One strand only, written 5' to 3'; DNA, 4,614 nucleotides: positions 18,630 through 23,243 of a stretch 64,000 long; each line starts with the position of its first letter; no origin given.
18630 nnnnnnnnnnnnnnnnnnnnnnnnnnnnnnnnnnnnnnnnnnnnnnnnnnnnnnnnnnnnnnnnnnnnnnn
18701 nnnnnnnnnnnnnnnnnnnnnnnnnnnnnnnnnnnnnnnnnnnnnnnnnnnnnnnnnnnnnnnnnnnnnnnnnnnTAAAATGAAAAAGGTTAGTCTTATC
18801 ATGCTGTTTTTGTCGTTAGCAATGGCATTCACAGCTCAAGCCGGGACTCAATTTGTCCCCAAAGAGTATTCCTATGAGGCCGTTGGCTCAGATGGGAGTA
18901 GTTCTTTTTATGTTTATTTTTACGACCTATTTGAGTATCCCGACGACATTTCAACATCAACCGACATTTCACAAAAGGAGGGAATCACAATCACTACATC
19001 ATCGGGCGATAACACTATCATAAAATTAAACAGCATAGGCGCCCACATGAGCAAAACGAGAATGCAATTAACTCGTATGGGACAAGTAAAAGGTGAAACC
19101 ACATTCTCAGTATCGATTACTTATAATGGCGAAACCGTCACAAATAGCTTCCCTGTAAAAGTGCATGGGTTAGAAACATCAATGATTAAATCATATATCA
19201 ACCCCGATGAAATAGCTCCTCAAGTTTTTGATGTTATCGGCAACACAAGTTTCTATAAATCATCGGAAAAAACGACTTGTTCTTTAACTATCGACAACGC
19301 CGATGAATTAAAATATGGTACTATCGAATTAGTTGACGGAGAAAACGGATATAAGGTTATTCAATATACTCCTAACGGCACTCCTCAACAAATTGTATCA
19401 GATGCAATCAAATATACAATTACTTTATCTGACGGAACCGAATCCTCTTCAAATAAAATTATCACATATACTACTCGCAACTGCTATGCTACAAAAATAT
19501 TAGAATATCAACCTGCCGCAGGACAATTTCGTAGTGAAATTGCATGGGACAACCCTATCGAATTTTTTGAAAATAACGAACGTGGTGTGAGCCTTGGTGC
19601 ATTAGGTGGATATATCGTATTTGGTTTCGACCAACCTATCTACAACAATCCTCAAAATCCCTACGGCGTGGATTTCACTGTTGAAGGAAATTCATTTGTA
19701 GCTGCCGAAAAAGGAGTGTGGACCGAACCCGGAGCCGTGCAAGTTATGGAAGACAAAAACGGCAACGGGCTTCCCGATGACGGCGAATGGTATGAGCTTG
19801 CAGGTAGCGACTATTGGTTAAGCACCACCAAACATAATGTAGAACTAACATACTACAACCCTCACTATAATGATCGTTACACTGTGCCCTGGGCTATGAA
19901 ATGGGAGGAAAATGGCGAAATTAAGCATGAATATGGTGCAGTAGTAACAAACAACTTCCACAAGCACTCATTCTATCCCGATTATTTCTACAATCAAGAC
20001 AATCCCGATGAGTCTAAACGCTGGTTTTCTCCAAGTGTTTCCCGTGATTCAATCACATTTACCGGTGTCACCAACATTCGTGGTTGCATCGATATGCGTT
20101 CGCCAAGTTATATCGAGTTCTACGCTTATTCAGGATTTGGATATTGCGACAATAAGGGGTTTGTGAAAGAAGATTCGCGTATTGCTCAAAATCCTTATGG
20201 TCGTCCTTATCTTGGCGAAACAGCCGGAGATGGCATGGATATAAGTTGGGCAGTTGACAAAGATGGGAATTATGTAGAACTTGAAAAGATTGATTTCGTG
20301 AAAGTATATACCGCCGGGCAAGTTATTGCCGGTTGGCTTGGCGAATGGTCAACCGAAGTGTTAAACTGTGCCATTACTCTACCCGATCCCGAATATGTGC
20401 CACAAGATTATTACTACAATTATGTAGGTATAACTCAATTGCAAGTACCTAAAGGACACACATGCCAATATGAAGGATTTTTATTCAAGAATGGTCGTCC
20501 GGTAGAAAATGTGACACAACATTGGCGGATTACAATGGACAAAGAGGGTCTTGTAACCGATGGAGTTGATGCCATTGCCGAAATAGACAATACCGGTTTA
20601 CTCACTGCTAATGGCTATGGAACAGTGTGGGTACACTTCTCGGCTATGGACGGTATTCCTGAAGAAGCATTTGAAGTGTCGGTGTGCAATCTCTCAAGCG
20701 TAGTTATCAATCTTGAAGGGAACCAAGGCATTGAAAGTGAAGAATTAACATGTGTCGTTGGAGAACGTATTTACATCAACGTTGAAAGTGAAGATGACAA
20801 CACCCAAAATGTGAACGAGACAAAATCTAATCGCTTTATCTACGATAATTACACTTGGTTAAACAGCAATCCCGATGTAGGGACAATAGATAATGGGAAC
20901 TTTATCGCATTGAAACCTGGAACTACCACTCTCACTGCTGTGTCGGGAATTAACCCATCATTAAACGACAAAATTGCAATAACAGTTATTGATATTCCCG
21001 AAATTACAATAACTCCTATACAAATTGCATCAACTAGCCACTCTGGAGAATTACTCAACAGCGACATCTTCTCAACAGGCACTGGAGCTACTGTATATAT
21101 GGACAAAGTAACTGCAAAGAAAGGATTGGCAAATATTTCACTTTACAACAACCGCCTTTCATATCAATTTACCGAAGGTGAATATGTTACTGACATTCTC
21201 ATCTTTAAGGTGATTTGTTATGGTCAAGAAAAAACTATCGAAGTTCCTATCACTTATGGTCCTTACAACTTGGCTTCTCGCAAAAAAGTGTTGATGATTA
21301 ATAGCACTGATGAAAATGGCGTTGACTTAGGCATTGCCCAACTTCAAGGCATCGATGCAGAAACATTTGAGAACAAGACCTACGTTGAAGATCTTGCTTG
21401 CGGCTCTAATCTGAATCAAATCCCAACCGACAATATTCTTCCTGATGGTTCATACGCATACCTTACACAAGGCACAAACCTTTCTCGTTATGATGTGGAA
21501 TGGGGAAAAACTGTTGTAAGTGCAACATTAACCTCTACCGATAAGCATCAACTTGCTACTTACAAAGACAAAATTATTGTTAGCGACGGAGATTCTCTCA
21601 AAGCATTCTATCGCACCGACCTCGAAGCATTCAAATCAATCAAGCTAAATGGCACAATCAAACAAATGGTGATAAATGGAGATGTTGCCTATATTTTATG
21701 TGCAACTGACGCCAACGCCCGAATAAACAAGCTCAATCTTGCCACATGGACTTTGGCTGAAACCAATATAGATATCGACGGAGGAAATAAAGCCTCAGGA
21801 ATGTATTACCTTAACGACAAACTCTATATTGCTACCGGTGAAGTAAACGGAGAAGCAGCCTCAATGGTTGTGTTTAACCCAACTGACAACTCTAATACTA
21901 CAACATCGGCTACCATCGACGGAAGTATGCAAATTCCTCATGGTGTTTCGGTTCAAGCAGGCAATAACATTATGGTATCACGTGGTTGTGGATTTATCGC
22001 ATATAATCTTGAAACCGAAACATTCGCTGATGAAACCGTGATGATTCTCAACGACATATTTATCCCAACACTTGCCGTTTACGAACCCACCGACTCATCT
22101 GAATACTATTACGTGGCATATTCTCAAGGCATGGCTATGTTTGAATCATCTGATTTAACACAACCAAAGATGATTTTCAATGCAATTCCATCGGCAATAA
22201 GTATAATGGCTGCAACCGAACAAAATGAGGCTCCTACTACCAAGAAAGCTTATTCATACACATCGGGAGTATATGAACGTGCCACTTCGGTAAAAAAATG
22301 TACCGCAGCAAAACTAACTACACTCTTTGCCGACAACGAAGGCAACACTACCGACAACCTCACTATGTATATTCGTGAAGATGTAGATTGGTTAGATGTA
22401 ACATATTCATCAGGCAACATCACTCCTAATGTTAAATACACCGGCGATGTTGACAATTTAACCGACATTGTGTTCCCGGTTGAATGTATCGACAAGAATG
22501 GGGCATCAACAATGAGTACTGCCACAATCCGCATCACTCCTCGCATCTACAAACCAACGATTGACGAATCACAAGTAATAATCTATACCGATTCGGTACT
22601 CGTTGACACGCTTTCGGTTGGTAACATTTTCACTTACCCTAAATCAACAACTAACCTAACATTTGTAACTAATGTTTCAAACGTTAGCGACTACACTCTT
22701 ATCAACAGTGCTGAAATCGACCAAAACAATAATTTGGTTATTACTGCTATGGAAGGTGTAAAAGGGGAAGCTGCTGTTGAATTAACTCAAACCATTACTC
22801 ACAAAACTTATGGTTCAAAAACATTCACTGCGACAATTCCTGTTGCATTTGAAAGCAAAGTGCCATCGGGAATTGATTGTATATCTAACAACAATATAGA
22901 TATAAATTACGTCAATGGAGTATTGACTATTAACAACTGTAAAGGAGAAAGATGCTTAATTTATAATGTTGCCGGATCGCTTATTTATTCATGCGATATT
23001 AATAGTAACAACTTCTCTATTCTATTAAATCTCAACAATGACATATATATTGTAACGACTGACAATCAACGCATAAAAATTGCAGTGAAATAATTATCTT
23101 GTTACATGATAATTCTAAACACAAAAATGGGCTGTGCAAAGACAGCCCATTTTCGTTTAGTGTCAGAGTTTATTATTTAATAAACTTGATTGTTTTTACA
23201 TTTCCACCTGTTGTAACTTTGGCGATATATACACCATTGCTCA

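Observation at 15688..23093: Rosetta-stone relationship: the 1437-aa protein recapitulates the modules of the two preceding genes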

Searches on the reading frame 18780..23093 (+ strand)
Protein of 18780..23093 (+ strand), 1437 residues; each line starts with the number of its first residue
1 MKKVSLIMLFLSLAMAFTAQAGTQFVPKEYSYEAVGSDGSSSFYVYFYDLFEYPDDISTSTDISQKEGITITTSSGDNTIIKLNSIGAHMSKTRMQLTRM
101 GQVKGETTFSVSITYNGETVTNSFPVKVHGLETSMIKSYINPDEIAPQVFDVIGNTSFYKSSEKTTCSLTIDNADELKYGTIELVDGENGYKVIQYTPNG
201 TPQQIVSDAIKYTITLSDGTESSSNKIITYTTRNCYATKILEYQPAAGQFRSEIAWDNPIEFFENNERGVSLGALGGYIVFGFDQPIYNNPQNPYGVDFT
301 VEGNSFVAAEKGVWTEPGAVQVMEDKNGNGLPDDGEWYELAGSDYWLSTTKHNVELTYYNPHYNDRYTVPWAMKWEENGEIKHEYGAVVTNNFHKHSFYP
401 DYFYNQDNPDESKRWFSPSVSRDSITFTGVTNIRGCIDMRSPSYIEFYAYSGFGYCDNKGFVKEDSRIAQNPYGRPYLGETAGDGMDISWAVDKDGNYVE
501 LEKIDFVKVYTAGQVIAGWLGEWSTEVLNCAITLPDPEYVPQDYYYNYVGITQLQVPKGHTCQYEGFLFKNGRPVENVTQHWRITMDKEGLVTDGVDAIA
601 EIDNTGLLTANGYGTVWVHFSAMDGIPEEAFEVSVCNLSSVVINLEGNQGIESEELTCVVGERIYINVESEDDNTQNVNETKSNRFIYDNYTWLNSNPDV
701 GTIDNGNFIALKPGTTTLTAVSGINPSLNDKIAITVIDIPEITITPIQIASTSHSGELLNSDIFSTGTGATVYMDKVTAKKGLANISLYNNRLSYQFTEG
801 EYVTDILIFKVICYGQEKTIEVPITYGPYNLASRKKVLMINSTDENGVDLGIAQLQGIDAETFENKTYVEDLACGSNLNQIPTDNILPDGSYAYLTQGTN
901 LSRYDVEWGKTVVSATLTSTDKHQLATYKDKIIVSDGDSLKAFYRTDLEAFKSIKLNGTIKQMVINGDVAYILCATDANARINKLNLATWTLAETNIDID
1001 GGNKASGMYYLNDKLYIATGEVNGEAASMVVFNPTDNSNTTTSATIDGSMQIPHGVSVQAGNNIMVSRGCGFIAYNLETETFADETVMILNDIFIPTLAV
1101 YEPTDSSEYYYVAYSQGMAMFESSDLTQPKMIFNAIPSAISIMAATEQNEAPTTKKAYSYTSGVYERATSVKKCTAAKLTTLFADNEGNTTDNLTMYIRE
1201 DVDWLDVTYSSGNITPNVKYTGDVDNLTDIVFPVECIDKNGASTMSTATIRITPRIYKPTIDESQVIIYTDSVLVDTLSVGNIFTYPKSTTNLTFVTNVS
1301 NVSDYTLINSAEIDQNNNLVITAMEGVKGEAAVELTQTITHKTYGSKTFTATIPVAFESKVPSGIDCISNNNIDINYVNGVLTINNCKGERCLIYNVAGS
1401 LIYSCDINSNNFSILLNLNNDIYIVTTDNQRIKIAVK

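Call 4: search_protein_families(library=pfam, proteins=[window:18780-23093:+], max_evalue=0.01)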
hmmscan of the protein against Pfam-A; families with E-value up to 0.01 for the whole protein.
window:18780-23093:+ (1437 aa): 2 families
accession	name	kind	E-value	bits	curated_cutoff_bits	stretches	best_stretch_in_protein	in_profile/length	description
PF02368.24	Big_2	-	0.00021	21.6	22.8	0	687-729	33-76/79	Bacterial Ig-like domain (group 2)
PF19910.5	DUF6383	-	0.0045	17.5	23.7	0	1368-1427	7-64/74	Domain of unknown function (DUF6383)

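Call 8: search_protein_families(library=ncbifam, proteins=[window:18780-23093:+], max_evalue=0.1)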
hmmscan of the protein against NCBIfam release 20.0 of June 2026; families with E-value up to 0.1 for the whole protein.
window:18780-23093:+ (1437 aa): 2 families
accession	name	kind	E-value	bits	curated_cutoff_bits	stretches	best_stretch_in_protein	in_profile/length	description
NF033708.1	T9SS_Cterm_ChiA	domain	0.014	15.2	40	1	1392-1429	4-43/55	T9SS sorting signal type C domain-containing protein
TIGR01512.1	ATPase-IB2_Cd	subfamily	0.085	11.5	313.5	0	564-609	217-262/494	cadmium family heavy metal-translocating P-type ATPase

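Call 19: search_solved_structures(query=window:18780-23093:+, max_evalue=1)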
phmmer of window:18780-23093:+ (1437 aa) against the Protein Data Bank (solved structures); distinct sequences matched with E-value up to 1: 2.
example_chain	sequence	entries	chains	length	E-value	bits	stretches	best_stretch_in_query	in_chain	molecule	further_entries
8blw_B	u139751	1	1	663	4.9e-29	104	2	233-405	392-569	YncE family protein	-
7biz_A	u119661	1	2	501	3.3e-23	84.7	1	266-529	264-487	Cell surface protein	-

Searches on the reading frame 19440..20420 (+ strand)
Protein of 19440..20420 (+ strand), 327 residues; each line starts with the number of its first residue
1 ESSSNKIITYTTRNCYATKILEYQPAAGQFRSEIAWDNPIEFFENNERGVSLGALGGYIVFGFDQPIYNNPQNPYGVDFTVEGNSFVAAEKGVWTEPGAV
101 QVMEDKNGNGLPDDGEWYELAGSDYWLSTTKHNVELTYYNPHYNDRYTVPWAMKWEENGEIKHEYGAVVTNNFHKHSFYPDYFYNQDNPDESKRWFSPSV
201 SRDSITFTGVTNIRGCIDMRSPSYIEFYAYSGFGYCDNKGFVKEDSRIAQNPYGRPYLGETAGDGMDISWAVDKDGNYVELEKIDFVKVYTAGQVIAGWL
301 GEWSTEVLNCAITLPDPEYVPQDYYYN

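Call 37: search_solved_structures(query=window:19440-20420:+, max_evalue=0.001, show_alignments=2)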
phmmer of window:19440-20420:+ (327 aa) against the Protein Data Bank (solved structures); distinct sequences matched with E-value up to 0.001: 2.
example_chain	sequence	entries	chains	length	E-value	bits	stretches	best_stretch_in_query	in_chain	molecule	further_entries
8blw_B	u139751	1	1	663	3.2e-31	112.4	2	14-186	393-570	YncE family protein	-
7biz_A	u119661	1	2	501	1.4e-25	93.9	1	46-309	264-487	Cell surface protein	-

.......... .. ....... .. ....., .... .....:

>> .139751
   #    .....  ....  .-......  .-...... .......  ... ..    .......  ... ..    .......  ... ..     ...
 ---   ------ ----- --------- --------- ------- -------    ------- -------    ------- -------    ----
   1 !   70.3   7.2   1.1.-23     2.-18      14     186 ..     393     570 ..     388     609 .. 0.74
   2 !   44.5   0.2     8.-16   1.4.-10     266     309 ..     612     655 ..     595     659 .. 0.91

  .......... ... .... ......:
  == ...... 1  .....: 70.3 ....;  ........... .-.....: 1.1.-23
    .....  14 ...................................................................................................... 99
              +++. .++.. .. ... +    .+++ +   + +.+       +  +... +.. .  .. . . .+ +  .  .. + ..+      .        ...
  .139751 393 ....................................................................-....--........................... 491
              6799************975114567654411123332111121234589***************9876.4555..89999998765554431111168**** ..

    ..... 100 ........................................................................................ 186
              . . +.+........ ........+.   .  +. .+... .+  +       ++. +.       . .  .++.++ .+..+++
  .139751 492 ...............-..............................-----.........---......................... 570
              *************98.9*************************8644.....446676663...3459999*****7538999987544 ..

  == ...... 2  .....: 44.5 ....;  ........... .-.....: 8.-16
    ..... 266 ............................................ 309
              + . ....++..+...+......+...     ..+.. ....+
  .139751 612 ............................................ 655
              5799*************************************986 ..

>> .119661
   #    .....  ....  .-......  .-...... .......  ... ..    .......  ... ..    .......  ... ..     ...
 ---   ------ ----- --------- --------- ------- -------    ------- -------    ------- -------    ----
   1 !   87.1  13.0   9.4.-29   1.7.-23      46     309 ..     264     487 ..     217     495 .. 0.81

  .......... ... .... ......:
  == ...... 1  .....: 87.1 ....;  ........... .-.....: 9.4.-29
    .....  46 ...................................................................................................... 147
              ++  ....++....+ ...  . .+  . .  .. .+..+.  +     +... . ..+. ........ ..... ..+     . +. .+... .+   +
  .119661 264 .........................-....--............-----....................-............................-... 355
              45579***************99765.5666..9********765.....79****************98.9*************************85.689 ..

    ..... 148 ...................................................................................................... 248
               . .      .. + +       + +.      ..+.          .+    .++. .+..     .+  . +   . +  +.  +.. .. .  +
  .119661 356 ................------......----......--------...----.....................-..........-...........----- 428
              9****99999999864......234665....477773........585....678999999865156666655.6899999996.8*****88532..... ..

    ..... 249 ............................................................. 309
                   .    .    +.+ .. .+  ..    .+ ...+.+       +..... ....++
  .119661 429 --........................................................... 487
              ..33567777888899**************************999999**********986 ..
